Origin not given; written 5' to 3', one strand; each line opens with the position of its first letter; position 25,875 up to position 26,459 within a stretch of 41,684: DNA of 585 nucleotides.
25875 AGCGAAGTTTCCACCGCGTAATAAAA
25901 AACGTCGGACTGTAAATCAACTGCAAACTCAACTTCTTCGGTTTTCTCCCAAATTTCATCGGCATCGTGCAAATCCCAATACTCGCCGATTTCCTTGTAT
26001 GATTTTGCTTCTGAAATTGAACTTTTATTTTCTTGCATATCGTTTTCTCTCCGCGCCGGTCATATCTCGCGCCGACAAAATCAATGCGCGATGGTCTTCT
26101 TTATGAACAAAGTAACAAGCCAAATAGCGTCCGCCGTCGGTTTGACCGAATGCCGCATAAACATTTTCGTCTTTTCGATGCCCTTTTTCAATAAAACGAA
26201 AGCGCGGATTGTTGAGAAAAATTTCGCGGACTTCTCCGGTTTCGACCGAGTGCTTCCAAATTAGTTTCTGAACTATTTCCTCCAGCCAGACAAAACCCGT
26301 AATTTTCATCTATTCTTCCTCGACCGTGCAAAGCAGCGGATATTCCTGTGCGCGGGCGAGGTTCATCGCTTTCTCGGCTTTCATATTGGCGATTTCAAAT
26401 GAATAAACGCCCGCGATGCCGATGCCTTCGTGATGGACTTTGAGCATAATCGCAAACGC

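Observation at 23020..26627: BrnT/BrnA-like toxin-antitoxin pair plus a pentapeptide-repeat protein wedged inside a clpS-clpA operon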

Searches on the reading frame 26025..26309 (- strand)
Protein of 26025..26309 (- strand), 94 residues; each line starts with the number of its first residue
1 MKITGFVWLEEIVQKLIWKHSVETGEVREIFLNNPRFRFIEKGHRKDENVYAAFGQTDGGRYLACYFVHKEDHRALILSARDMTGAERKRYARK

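Call 3: search_protein_families(library=pfam, proteins=[window:26025-26309:-], max_evalue=0.01)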
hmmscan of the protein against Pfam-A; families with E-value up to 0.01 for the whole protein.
window:26025-26309:- (94 aa): 1 family
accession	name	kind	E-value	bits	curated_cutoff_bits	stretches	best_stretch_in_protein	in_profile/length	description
PF04365.19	BrnT_toxin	-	8.5e-09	36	34.5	1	13-87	6-77/77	Ribonuclease toxin, BrnT, of type II toxin-antitoxin system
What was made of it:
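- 26025..26309 (-): brnT, a DUF497/BrnT ribonuclease toxin (94 aa). Its ATG abuts the clpS stop codon. PF04365 scores 36.0 bits against a cut-off of 34.5 (call 3).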

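Call 4: search_protein_families(library=ncbifam, proteins=[window:26025-26309:-], max_evalue=0.01)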
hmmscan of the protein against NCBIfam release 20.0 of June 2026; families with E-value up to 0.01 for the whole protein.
window:26025-26309:- (94 aa): 0 families

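Call 9: find_encoding_contigs(protein=window:26025-26309:-, flank=6000, max_places=10)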
Protein window:26025-26309:- (94 aa): 4 contigs read that carry it; 4 places shown.
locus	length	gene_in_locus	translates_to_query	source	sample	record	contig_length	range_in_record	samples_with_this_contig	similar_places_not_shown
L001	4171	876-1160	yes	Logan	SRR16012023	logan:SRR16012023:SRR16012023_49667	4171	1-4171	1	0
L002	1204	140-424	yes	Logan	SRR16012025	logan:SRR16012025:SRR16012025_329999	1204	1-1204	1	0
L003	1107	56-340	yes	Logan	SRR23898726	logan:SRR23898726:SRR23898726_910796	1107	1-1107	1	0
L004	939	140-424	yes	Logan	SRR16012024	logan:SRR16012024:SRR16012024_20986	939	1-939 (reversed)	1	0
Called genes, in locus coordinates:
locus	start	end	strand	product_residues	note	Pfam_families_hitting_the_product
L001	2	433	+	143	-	?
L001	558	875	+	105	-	PF02617:ClpS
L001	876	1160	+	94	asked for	PF04365:BrnT_toxin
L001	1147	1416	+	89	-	-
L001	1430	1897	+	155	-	PF13599:Pentapeptide_4 (faint), PF00805:Pentapeptide, PF13576:Pentapeptide_3 (weak)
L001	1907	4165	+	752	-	PF02861:Clp_N, PF23569:NBD_SMAX1 (weak), PF00004:AAA, PF17871:AAA_lid_9, PF07724:AAA_2, PF00004:AAA, PF07728:AAA_5, PF10431:ClpB_D2-small, +11 more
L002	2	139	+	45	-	?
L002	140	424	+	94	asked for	PF04365:BrnT_toxin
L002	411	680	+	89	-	-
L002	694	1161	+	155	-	PF13599:Pentapeptide_4 (faint), PF00805:Pentapeptide, PF13576:Pentapeptide_3 (weak)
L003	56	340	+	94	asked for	PF04365:BrnT_toxin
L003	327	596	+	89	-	-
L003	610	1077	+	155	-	-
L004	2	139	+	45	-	?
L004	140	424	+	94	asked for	PF04365:BrnT_toxin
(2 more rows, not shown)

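Call 16: search_protein_families(library=padloc, proteins=[window:26025-26309:-], max_evalue=0.05)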
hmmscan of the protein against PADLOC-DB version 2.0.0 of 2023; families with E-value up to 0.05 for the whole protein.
window:26025-26309:- (94 aa): 0 families

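Call 22: find_homologous_proteins(query=window:26025-26309:-, max_evalue=0.001)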
Query window:26025-26309:- (94 aa): 400 proteins with E <= 0.001 among 402 candidates; the best 120 are listed.
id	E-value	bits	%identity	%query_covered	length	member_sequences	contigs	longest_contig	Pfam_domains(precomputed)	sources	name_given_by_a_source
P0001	2.1e-51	190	90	100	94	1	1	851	PF04365.20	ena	-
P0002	4.0e-51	189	87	100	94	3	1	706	PF04365.20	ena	-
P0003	7.6e-51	188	87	100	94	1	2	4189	PF04365.20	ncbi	-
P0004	1.1e-50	187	88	100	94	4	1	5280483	PF04365.20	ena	-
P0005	1.1e-50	187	86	100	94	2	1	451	PF04365.20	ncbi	-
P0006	2.2e-50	186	89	100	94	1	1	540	PF04365.20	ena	-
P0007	5.6e-50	185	86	100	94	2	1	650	PF04365.20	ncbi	-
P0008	5.7e-50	185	88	100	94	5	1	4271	PF04365.20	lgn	-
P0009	2.1e-49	183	87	100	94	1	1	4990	PF04365.20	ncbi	-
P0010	2.1e-49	183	87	100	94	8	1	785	PF04365.20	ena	-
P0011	2.2e-49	183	86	100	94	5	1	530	PF04365.20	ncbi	-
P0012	3.9e-49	182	86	100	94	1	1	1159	PF04365.20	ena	-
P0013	4.1e-49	182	86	100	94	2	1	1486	PF04365.20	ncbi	-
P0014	4.2e-49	182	85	100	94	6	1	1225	PF04365.20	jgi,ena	-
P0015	5.6e-49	182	85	100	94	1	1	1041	PF04365.20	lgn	-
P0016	5.9e-49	182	87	100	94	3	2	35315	PF04365.20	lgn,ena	-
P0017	7.4e-49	181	84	100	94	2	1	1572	PF04365.20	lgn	-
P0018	7.5e-49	181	85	100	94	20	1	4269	PF04365.20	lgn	-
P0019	8.0e-49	181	87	100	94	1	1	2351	PF04365.20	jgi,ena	-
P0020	1.1e-48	181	85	100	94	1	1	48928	PF04365.20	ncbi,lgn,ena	-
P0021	1.1e-48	181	85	100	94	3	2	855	PF04365.20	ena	-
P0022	1.1e-48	181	86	100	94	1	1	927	PF04365.20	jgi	jgi:uncharacterized protein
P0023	2.0e-48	180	85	100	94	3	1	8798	PF04365.20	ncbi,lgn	-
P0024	2.1e-48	180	83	100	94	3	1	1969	PF04365.20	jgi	jgi:uncharacterized DUF497 family protein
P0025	2.2e-48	180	85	100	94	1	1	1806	PF04365.20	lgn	-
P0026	4.2e-48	179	84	100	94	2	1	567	PF04365.20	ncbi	-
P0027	1.0e-47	178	84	100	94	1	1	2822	PF04365.20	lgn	-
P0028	1.1e-47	178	84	100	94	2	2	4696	PF04365.20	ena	-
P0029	1.2e-47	178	85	100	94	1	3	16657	PF04365.20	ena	-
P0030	2.6e-47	176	82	100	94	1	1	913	PF04365.20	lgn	-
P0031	2.7e-47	176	84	100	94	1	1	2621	PF04365.20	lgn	-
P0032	2.7e-47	176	81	100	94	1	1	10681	PF04365.20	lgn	-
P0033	3.9e-47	176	83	100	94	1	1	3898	PF04365.20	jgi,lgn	jgi:uncharacterized DUF497 family protein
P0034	5.5e-47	175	83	100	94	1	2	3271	PF04365.20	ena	-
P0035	8.0e-47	175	82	100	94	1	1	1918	PF04365.20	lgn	-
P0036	1.0e-46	175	82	100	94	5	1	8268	PF04365.20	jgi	jgi:uncharacterized DUF497 family protein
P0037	1.1e-46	174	82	100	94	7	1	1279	PF04365.20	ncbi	-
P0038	1.1e-46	174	83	100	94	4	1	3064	PF04365.20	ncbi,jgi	jgi:uncharacterized DUF497 family protein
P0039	2.1e-46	173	83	100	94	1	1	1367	PF04365.20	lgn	-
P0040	2.9e-46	173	84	100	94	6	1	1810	PF04365.20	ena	-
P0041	4.8e-46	172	80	100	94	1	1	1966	PF04365.20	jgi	jgi:uncharacterized DUF497 family protein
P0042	5.0e-46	172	83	100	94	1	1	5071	PF04365.20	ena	-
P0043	5.3e-46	172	81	100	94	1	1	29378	PF04365.20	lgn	-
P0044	5.6e-46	172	80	100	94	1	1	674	PF04365.20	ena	-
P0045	8.0e-46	172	80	100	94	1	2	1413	PF04365.20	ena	-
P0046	8.7e-46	172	83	100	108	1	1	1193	PF04365.20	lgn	-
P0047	1.3e-45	171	82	100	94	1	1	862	PF04365.20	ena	-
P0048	1.6e-45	171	79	100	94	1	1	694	PF04365.20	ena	-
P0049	1.8e-45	171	81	100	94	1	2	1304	PF04365.20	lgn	-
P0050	3.6e-45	170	81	100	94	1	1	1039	PF04365.20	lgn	-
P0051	7.1e-45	169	81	100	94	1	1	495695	PF04365.20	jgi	jgi:uncharacterized DUF497 family protein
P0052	7.3e-45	169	81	100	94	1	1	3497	PF04365.20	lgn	-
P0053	1.0e-44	168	80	100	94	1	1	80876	PF04365.20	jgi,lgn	jgi:uncharacterized DUF497 family protein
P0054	1.2e-44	168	82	100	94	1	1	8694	PF04365.20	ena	-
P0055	1.3e-44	168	82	100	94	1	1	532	PF04365.20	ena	-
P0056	1.4e-44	168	80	100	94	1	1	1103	PF04365.20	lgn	-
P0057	2.6e-44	167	79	100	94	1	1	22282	PF04365.20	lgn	-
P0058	3.7e-44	166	78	100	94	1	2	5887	PF04365.20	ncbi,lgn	-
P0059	5.7e-44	166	78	100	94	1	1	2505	PF04365.20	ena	-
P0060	8.9e-44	165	77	100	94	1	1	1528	PF04365.20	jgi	jgi:uncharacterized protein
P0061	1.2e-43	165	79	100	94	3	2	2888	PF04365.20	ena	-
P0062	1.9e-43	164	78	100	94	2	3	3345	PF04365.20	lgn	-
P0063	5.1e-43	163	79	100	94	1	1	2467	PF04365.20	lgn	-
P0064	6.0e-43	162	77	100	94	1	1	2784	PF04365.20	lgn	-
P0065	7.5e-43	162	77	100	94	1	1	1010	PF04365.20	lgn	-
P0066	7.7e-43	162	76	100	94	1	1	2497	PF04365.20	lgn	-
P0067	9.0e-43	162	79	100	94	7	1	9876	PF04365.20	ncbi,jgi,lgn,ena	ncbi:MAG TPA: BrnT family toxin [Pyrinomonadaceae bacterium]|jgi:hypothetical protein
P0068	3.2e-42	160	78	100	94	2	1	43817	PF04365.20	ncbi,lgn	-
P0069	1.1e-41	158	74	100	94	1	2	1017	PF04365.20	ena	-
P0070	1.3e-41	158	79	96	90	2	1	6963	PF04365.20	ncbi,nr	ncbi:MAG TPA: BrnT family toxin, partial [Pyrinomonadaceae bacterium]|nr:BrnT family toxin [Pyrinomo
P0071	1.5e-41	158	78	100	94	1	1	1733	PF04365.20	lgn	-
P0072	2.7e-41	157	73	100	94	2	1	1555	PF04365.20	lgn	-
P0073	2.8e-41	157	72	100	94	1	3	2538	PF04365.20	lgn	-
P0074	4.0e-41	157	74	100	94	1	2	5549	PF04365.20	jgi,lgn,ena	jgi:uncharacterized DUF497 family protein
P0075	1.4e-40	155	73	100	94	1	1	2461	PF04365.20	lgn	-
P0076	2.0e-40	154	73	100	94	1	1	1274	PF04365.20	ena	-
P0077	2.1e-40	154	73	100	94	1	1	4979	PF04365.20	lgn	-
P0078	2.5e-40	154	73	100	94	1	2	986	PF04365.20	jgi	jgi:uncharacterized DUF497 family protein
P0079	3.5e-40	154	72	100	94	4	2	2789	PF04365.20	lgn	-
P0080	3.9e-40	153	72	100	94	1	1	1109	PF04365.20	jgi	jgi:hypothetical protein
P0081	4.9e-40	153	74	100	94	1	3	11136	PF04365.20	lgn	-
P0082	5.5e-40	153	72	100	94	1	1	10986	PF04365.20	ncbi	-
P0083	1.1e-39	152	72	100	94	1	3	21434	PF04365.20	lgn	-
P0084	1.1e-39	152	73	100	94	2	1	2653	PF04365.20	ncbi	-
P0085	1.4e-39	152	73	100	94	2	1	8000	PF04365.20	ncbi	-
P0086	1.4e-39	152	70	100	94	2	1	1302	PF04365.20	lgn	-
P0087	1.7e-39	151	83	87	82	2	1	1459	PF04365.20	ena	-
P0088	3.6e-39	150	71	100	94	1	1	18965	PF04365.20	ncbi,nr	ncbi:MAG: BrnT family toxin [Acidobacteria bacterium]|nr:BrnT family toxin [Acidobacteriota bacteriu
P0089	3.7e-39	150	71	100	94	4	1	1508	PF04365.20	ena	-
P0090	4.1e-39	150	83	87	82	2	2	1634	PF04365.20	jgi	jgi:uncharacterized protein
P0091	4.1e-39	150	83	87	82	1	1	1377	PF04365.20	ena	-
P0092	4.8e-39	150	71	100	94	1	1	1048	PF04365.20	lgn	-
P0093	4.9e-39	150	83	87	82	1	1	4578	PF04365.20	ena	-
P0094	6.6e-39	150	71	100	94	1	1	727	PF04365.20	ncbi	-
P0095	1.4e-38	149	70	100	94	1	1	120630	PF04365.20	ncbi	ncbi:MAG: BrnT family toxin [Pyrinomonadaceae bacterium]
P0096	2.7e-38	148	73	100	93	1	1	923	PF04365.20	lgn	-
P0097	4.4e-38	147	69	100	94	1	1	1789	PF04365.20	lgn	-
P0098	4.7e-38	147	71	100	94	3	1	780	PF04365.20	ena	-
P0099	5.4e-38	147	65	100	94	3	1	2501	PF04365.20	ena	-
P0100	5.6e-38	147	68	100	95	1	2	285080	PF04365.20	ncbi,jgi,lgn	jgi:uncharacterized DUF497 family protein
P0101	5.7e-38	147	70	100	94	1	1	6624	PF04365.20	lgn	-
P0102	1.2e-37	146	70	100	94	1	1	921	PF04365.20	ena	-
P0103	1.2e-37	145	70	100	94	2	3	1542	PF04365.20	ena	-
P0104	1.6e-37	145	70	100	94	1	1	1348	PF04365.20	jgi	jgi:uncharacterized protein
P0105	1.6e-37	145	67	100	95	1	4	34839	PF04365.20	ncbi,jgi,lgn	jgi:uncharacterized DUF497 family protein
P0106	2.4e-37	145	71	100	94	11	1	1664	PF04365.20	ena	-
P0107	3.1e-37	144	70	100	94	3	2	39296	PF04365.20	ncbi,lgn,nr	ncbi:MAG: BrnT family toxin [Pyrinomonadaceae bacterium]|nr:BrnT family toxin [Pyrinomonadaceae bact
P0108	6.6e-37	143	70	100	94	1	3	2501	PF04365.20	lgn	-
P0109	6.7e-37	143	70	100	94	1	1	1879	PF04365.20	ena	-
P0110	1.9e-36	142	67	100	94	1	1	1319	PF04365.20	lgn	-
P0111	2.2e-36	141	70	100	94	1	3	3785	PF04365.20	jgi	jgi:uncharacterized protein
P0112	3.0e-36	141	70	100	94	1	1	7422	PF04365.20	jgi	jgi:uncharacterized protein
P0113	3.7e-36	141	71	100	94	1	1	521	PF04365.20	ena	-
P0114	4.6e-36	140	68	100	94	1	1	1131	PF04365.20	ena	-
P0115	4.8e-36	140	67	100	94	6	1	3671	PF04365.20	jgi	jgi:uncharacterized DUF497 family protein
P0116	8.3e-36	140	70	100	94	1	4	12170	PF04365.20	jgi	jgi:hypothetical protein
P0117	8.4e-36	140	70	95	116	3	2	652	PF04365.20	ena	-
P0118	9.5e-36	139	67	100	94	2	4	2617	PF04365.20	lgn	-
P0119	1.1e-35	139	68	100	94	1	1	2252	PF04365.20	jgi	-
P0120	1.4e-35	139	66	100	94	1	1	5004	PF04365.20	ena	-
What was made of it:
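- On BrnT (DUF497, PF04365) ribonuclease toxins: Homologues are named BrnT family toxin by NCBI and DUF497 family protein by JGI (call 22).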

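Call 23: find_encoding_contigs(protein=P0004, flank=4000, max_places=2)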
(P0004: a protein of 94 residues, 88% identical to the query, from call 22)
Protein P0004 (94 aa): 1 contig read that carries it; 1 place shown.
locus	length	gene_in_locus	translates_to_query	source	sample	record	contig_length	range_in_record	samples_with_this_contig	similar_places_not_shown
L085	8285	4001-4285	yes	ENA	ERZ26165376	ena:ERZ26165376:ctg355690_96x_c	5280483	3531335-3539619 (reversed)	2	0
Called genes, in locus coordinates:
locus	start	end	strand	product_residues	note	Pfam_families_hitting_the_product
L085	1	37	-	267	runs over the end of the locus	-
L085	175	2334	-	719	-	PF00199:Catalase, PF06628:Catalase-rel, PF01965:DJ-1_PfpI, PF18011:Catalase_C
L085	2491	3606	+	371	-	PF08240:ADH_N, PF16912:Glu_dehyd_C, PF00107:ADH_zinc_N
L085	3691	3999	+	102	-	PF02617:ClpS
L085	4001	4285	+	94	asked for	PF04365:BrnT_toxin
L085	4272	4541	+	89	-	PF12441:CopG_antitoxin (weak)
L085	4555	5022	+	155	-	-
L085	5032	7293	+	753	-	PF02861:Clp_N, PF00004:AAA, PF17871:AAA_lid_9, PF07724:AAA_2, PF13401:AAA_22 (weak), PF00004:AAA, PF07728:AAA_5, PF10431:ClpB_D2-small, +10 more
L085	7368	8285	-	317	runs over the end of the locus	PF13620:CarboxypepD_reg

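Call 24: find_encoding_contigs(protein=P0051, flank=4000, max_places=2)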
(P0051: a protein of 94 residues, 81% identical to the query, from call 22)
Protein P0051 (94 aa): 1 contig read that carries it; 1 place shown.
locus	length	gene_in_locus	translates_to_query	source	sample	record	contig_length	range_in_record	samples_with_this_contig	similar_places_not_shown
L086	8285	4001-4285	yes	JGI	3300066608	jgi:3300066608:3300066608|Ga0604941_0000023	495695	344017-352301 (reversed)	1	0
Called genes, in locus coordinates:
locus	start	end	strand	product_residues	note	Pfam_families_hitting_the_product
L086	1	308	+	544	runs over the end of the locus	PF04932:Wzy_C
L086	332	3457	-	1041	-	PF13424:TPR_12, PF17874:TPR_MalT, PF13424:TPR_12, PF00158:Sigma54_activat, PF14532:Sigma54_activ_2, PF07728:AAA_5 (weak), PF25601:AAA_lid_14, PF02954:HTH_8, +9 more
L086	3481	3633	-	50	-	-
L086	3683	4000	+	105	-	PF02617:ClpS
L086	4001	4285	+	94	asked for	PF04365:BrnT_toxin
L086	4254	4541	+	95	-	PF12441:CopG_antitoxin (weak)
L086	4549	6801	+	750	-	PF02861:Clp_N, PF05496:RuvB_N (faint), PF00004:AAA, PF17871:AAA_lid_9, PF07724:AAA_2, PF00004:AAA, PF07728:AAA_5, PF10431:ClpB_D2-small, +9 more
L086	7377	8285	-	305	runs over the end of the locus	PF13688:Reprolysin_5 (weak), PF13582:Reprolysin_3 (faint), PF05572:Peptidase_M43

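Call 25: find_encoding_contigs(protein=P0095, flank=4000, max_places=2)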
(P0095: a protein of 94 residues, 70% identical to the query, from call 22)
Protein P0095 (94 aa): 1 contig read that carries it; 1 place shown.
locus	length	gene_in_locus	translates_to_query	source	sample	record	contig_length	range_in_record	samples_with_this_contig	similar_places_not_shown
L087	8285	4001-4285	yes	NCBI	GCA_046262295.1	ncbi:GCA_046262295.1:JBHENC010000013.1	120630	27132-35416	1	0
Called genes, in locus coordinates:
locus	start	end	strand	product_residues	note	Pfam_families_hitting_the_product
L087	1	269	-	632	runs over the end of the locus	-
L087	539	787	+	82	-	PF07927:HicA_toxin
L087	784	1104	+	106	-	PF05534:HicB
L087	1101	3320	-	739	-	PF00515:TPR_1 (faint), PF07719:TPR_2 (faint), PF13181:TPR_8 (faint), PF13428:TPR_14 (faint), PF13432:TPR_16 (faint), PF14559:TPR_19 (faint), PF13424:TPR_12 (weak), PF00072:Response_reg, +1 more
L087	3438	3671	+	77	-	-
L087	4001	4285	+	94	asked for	PF04365:BrnT_toxin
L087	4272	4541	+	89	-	PF12441:CopG_antitoxin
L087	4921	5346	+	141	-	-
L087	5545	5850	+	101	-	PF04365:BrnT_toxin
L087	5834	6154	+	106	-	-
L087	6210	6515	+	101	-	PF14384:BrnA_antitoxin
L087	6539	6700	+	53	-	-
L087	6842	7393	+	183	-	PF05685:Uma2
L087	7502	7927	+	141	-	PF12680:SnoaL_2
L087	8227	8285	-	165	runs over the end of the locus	PF00072:Response_reg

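Call 26: find_encoding_contigs(protein=P0100, flank=4000, max_places=2)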
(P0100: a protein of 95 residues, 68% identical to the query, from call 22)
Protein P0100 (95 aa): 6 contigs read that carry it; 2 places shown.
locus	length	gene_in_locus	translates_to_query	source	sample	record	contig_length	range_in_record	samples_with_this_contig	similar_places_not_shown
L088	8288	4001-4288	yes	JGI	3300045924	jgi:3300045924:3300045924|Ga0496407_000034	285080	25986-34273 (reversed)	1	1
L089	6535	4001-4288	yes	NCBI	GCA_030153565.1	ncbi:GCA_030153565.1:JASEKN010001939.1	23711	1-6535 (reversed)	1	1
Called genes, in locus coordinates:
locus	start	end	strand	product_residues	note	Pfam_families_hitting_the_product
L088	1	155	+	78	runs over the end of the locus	-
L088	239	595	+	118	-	PF05635:23S_rRNA_IVP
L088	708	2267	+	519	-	PF00501:AMP-binding, PF13193:AMP-binding_C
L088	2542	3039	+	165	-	-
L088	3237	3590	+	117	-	PF01909:NTP_transf_2, PF18765:Polbeta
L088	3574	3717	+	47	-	-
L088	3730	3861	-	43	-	-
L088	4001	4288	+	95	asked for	PF04365:BrnT_toxin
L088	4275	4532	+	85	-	PF12441:CopG_antitoxin (weak)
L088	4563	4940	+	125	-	PF05635:23S_rRNA_IVP, PF22296:bAvd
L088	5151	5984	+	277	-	-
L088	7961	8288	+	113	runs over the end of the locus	PF00903:Glyoxalase (weak), PF13669:Glyoxalase_4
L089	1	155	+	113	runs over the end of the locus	-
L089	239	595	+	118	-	PF05635:23S_rRNA_IVP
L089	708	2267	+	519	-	PF00501:AMP-binding, PF13193:AMP-binding_C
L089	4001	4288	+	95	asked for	PF04365:BrnT_toxin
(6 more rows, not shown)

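Call 27: find_encoding_contigs(protein=P0020, flank=4000, max_places=2)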
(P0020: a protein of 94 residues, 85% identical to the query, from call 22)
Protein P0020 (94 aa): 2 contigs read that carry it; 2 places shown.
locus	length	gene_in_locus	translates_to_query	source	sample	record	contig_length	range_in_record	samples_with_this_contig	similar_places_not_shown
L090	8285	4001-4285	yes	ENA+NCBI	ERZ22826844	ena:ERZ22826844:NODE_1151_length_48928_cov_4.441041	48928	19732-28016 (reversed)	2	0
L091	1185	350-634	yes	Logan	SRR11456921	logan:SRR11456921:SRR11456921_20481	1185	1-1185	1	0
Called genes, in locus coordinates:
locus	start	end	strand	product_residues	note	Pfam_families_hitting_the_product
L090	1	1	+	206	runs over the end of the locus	PF02441:Flavoprotein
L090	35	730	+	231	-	PF08239:SH3_3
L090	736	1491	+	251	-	PF13489:Methyltransf_23, PF08241:Methyltransf_11, PF08242:Methyltransf_12, PF13649:Methyltransf_25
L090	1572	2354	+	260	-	PF02621:VitK2_biosynth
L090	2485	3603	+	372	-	PF08240:ADH_N, PF16912:Glu_dehyd_C, PF00107:ADH_zinc_N (weak)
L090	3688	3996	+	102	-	PF02617:ClpS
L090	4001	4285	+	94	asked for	PF04365:BrnT_toxin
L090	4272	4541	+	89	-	-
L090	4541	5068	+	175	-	-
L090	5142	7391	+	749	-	PF02861:Clp_N, PF00004:AAA, PF17871:AAA_lid_9, PF07724:AAA_2, PF13401:AAA_22 (weak), PF00004:AAA, PF07728:AAA_5, PF10431:ClpB_D2-small, +10 more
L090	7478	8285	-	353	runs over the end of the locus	PF00248:Aldo_ket_red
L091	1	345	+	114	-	?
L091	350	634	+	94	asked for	PF04365:BrnT_toxin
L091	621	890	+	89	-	-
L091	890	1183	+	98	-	?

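Call 28: find_encoding_contigs(protein=P0053, flank=4000, max_places=2)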
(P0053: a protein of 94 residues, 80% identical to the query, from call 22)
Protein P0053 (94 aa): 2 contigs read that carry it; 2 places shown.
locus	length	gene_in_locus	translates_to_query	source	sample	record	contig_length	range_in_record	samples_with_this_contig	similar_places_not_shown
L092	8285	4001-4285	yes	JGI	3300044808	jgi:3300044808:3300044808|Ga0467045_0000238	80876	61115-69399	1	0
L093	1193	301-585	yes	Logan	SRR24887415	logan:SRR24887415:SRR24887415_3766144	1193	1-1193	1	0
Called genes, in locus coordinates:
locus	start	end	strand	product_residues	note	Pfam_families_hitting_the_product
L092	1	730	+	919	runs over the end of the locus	PF03200:Glyco_hydro_63 (faint), PF22422:MGH1-like_GH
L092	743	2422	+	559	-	PF20329:DUF6624, PF05762:VWA_CoxE (weak), PF00092:VWA, PF13519:VWA_2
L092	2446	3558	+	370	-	PF08240:ADH_N, PF16912:Glu_dehyd_C, PF00107:ADH_zinc_N (weak)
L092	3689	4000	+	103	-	PF02617:ClpS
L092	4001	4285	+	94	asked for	PF04365:BrnT_toxin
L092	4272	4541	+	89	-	-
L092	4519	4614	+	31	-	-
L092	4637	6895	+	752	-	PF02861:Clp_N, PF00004:AAA, PF17871:AAA_lid_9, PF07724:AAA_2, PF13401:AAA_22 (weak), PF00004:AAA, PF07728:AAA_5, PF10431:ClpB_D2-small, +7 more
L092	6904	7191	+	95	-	PF04365:BrnT_toxin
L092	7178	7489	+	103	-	-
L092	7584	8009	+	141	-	PF00293:NUDIX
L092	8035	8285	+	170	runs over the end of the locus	PF09965:DUF2199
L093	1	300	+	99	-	?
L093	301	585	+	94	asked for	PF04365:BrnT_toxin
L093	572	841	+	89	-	-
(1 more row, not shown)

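Call 29: find_encoding_contigs(protein=P0068, flank=4000, max_places=2)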
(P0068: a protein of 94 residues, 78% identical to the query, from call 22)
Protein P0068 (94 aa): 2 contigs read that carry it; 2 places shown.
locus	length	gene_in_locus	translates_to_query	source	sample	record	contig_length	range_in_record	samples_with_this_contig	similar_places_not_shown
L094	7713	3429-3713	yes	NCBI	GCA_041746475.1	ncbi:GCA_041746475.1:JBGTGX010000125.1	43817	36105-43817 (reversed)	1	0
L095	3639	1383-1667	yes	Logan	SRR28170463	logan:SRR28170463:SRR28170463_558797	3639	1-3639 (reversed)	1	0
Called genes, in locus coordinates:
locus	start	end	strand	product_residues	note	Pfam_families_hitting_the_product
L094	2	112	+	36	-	?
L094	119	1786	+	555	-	PF20329:DUF6624, PF05762:VWA_CoxE (faint), PF00092:VWA, PF13519:VWA_2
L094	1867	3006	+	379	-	PF08240:ADH_N, PF16912:Glu_dehyd_C, PF00107:ADH_zinc_N (weak)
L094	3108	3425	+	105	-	PF02617:ClpS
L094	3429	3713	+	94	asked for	PF04365:BrnT_toxin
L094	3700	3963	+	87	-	-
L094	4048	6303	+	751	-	PF02861:Clp_N, PF00004:AAA, PF17871:AAA_lid_9, PF07724:AAA_2, PF13401:AAA_22 (weak), PF00004:AAA, PF07728:AAA_5, PF10431:ClpB_D2-small, +6 more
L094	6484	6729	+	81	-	PF03683:UPF0175, PF24001:DUF7317 (weak)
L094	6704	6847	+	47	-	PF11848:DUF3368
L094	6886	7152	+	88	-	PF11848:DUF3368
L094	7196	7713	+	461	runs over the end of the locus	PF04389:Peptidase_M28, PF01546:Peptidase_M20 (weak)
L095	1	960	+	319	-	?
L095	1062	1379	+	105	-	PF02617:ClpS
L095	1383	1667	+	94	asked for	PF04365:BrnT_toxin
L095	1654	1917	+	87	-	-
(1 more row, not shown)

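Call 30: find_encoding_contigs(protein=P0083, flank=4000, max_places=3)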
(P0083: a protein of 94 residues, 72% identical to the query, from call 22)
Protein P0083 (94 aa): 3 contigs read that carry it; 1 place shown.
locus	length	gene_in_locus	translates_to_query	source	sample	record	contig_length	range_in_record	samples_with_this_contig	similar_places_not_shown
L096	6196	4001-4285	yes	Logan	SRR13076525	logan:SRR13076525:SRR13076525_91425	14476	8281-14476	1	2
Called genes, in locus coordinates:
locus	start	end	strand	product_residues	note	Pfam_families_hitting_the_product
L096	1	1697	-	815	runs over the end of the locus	PF00696:AA_kinase, PF01842:ACT (faint), PF22468:ACT_9, PF13840:ACT_7, PF22468:ACT_9, PF03447:NAD_binding_3, PF00742:Homoserine_dh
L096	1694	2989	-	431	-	PF14821:Thr_synth_N, PF00291:PALP, PF24857:THR4_C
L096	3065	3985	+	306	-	PF00288:GHMP_kinases_N, PF08544:GHMP_kinases_C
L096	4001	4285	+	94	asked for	PF04365:BrnT_toxin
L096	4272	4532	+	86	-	-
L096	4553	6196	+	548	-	?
